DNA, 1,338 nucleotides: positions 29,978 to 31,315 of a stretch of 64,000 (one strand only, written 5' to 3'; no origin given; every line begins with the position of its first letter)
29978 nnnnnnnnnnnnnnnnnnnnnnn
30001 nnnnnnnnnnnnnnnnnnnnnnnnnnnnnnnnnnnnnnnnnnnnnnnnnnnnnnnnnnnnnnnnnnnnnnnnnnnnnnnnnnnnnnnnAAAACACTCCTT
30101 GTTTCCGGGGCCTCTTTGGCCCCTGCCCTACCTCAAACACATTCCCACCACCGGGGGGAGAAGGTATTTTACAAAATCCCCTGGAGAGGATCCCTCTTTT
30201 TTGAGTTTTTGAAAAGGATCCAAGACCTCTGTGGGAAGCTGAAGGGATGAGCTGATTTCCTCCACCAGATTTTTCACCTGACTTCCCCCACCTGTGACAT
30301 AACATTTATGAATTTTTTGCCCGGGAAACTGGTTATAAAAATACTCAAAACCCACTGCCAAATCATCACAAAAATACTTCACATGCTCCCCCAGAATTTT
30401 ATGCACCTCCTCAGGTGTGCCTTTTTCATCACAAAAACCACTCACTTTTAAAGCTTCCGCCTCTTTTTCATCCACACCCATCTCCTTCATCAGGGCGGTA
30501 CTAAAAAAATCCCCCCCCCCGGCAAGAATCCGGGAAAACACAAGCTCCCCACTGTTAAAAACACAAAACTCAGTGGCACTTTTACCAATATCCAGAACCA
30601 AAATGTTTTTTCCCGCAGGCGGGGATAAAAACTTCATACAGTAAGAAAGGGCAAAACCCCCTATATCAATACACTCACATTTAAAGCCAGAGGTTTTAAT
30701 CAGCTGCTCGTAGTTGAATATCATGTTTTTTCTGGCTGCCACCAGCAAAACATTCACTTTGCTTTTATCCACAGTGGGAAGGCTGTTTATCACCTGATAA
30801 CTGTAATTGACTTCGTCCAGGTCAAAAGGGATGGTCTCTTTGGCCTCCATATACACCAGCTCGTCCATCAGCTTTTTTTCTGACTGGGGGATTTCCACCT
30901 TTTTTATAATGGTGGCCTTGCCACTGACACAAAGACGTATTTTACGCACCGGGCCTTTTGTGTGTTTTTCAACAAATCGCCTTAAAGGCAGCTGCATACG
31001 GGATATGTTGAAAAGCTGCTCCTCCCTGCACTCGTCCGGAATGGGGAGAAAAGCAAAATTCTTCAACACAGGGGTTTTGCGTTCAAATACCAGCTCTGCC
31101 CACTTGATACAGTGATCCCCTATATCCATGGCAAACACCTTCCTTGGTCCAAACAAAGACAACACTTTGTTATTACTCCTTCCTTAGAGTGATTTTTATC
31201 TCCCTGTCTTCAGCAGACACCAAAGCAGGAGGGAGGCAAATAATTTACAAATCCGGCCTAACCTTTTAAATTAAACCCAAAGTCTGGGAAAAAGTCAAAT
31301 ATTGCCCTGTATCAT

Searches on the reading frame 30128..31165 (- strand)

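Call 62: search_protein_families(library=pfam, proteins=[window:30128-31165:-], max_evalue=0.01)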
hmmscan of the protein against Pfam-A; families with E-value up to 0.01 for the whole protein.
window:30128-31165:- (345 aa): 4 families
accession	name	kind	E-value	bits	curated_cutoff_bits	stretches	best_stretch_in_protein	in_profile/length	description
PF11104.14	PilM_2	-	1.2e-43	149.8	27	1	13-324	2-314/340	Type IV pilus assembly protein PilM;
PF14450.12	FtsA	-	5.3e-09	37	31.8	1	190-317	2-112/127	Cell division protein FtsA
PF06723.19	MreB_Mbl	-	0.00011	21.7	27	0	188-227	147-186/327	MreB/Mbl protein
PF08841.16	DDR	-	0.00047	19.7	24.6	1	182-241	129-189/328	Diol dehydratase reactivase ATPase-like domain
